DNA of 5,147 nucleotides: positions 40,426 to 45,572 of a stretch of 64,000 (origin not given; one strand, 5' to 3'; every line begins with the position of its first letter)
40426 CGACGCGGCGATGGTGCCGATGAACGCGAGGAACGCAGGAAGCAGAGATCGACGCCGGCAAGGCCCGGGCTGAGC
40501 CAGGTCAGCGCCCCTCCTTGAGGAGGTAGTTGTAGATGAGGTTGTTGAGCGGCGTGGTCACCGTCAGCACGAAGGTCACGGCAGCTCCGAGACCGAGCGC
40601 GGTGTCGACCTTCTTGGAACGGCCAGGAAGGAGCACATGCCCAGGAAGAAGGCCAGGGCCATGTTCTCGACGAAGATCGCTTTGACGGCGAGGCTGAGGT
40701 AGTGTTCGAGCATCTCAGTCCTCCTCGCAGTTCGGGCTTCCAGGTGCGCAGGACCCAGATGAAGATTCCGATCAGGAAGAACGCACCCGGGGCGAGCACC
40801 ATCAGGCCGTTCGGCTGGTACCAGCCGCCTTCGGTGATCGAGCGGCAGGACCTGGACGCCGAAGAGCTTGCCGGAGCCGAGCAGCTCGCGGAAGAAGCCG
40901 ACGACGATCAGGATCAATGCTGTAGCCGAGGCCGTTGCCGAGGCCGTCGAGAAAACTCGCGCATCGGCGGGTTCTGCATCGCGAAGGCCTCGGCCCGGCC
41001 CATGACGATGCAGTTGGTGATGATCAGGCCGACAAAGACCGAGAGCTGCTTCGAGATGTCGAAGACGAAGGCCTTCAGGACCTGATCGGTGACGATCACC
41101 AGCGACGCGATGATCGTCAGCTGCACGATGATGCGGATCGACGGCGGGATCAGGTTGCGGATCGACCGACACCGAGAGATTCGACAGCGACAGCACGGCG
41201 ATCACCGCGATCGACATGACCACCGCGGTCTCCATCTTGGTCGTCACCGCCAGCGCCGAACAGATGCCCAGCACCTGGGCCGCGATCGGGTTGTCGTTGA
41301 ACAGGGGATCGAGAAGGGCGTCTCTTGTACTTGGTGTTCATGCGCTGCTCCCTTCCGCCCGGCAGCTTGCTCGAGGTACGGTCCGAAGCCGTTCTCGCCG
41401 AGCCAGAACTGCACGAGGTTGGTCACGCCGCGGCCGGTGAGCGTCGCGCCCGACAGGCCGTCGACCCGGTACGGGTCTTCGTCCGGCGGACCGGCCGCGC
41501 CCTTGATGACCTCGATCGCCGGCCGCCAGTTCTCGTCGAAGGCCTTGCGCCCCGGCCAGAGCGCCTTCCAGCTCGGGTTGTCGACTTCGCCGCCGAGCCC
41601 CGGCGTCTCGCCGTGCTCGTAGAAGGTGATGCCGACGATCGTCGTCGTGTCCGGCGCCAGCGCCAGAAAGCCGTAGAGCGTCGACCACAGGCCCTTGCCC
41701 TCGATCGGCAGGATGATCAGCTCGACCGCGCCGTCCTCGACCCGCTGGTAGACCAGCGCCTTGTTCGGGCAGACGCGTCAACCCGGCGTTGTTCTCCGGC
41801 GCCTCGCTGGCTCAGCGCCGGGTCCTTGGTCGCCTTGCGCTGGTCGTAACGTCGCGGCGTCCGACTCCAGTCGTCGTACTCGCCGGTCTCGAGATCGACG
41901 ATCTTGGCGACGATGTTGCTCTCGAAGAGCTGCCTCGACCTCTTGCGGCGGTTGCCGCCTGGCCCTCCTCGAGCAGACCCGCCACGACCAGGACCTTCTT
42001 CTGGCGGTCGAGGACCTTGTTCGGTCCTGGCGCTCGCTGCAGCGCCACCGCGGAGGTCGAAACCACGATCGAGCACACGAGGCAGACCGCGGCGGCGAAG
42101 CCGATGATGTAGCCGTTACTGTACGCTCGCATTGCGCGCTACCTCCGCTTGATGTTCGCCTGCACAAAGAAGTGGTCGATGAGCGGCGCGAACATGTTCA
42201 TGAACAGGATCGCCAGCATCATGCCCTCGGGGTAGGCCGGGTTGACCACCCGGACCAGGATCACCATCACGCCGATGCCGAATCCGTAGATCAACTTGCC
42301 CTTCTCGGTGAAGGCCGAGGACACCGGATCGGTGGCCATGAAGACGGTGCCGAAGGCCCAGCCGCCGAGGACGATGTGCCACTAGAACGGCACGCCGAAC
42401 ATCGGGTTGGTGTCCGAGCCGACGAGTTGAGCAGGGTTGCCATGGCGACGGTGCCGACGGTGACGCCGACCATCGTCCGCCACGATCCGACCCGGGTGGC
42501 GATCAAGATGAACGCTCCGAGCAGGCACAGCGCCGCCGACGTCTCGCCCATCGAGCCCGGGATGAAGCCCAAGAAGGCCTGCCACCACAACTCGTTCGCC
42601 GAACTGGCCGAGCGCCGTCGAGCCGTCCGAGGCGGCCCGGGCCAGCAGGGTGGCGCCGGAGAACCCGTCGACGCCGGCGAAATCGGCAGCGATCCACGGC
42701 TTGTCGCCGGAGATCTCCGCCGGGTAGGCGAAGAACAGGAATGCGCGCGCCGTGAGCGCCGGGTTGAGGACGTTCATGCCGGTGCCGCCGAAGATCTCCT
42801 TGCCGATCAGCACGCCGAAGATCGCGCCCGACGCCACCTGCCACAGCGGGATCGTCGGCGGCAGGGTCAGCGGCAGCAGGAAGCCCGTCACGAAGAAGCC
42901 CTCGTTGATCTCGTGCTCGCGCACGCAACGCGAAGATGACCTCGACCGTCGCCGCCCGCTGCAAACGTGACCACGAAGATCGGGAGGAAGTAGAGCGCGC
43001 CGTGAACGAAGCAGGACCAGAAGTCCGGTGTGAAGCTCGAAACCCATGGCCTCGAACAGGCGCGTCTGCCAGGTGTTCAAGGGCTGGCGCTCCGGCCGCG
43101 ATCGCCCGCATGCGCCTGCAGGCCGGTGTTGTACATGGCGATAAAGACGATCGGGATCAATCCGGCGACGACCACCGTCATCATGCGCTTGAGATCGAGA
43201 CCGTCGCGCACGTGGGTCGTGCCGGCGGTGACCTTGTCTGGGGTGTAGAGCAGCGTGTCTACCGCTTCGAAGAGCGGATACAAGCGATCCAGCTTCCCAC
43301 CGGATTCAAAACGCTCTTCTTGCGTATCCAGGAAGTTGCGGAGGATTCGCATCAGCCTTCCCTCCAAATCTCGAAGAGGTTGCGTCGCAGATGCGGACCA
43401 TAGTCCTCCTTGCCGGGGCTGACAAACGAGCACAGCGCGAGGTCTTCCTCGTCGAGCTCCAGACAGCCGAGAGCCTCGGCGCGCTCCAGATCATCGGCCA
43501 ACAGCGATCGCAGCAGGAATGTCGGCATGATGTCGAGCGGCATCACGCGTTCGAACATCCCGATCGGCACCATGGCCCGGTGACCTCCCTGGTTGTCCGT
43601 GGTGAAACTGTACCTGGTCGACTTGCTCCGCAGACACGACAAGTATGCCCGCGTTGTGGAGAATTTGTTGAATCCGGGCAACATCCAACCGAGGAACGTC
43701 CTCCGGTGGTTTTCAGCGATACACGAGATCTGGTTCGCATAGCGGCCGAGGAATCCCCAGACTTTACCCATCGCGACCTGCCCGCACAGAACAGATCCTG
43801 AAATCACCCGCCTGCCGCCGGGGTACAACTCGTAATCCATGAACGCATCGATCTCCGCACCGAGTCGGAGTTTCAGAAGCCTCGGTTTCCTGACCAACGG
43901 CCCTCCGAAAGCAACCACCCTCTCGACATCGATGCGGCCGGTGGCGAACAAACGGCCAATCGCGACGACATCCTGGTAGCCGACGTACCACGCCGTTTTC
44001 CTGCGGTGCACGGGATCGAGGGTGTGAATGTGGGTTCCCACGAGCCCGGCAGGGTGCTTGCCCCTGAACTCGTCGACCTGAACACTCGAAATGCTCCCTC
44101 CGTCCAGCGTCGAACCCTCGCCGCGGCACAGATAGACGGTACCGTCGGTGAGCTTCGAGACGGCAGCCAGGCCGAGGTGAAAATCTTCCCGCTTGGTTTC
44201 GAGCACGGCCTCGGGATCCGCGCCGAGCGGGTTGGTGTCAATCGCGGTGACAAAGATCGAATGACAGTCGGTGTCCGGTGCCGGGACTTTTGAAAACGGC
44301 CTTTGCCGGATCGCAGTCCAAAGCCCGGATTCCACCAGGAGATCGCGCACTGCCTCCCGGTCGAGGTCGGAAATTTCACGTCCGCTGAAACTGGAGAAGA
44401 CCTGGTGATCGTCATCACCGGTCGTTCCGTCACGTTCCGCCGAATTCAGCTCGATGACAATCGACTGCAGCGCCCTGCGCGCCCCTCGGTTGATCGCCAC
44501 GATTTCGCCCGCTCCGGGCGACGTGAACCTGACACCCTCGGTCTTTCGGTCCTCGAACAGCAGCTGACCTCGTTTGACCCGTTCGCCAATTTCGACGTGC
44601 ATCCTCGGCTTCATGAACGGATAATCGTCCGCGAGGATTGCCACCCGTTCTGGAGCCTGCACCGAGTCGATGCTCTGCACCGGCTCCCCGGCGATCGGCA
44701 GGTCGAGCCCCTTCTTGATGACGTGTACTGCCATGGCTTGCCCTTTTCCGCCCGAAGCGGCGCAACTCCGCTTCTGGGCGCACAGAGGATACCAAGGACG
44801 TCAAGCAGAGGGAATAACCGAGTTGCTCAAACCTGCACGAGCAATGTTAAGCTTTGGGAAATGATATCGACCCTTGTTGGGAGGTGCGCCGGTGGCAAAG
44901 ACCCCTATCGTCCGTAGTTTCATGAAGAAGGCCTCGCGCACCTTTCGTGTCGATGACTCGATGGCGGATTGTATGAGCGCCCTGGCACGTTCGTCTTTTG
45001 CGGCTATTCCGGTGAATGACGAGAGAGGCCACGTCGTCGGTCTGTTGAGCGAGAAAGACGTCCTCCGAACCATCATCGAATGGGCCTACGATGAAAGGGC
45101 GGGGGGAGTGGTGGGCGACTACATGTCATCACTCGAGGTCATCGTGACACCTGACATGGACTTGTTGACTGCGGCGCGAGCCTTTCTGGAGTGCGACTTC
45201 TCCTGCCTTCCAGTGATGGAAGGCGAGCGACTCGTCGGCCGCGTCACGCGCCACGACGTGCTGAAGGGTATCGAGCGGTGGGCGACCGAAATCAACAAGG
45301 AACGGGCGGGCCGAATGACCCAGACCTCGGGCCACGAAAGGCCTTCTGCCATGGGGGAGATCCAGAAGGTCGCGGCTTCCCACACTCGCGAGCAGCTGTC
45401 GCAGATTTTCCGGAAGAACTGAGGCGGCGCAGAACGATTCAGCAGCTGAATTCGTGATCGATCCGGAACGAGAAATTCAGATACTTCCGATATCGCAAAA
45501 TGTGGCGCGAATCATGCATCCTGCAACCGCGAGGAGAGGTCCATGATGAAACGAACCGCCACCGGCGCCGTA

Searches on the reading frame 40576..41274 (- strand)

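Call 89: search_protein_families(library=pfam, proteins=[window:40576-41274:-], max_evalue=0.001)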
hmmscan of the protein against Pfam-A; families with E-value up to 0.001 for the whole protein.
window:40576-41274:- (232 aa): 1 family
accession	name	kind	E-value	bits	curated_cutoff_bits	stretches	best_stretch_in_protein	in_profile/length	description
PF02508.19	Rnf-Nqr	-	1.3e-17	64.9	23.8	2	1-36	19-54/174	Rnf-Nqr subunit, membrane protein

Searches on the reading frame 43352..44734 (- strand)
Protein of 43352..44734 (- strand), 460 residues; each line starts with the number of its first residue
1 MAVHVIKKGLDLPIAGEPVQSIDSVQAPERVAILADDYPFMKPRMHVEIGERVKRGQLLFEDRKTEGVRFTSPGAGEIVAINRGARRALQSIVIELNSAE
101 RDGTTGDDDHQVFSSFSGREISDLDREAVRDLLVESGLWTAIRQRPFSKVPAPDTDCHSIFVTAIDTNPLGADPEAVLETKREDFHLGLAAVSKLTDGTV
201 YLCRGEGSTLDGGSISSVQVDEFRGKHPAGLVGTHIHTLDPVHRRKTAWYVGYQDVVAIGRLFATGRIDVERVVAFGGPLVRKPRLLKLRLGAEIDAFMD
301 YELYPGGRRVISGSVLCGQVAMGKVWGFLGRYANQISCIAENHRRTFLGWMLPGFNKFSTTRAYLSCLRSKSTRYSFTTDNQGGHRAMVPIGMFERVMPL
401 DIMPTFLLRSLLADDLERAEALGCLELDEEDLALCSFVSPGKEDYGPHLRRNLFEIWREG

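Call 89: search_protein_families(library=pfam, proteins=[window:43352-44734:-], max_evalue=0.001)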
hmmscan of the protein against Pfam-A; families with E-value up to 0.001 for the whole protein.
window:43352-44734:- (460 aa): 3 families
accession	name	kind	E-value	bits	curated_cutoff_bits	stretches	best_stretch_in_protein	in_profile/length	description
PF24836.1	NQRA_2nd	-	3.4e-57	193.1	25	1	124-268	1-145/145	NqrA second alpha/beta domain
PF05896.17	NQRA_N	-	3.5e-34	117.3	25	1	6-96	3-93/94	NqrA N-terminal barrel-sandwich hybrid domain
PF11973.14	NQRA_SLBB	-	2.3e-14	54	27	1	273-320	1-48/51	NQRA C-terminal domain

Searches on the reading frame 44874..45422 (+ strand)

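Call 89: search_protein_families(library=pfam, proteins=[window:44874-45422:+], max_evalue=0.001)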
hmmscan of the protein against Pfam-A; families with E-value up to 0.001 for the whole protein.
window:44874-45422:+ (182 aa): 1 family
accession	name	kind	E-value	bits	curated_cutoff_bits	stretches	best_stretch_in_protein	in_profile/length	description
PF00571.33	CBS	-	4.6e-20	72.1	24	2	80-133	1-55/57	CBS domain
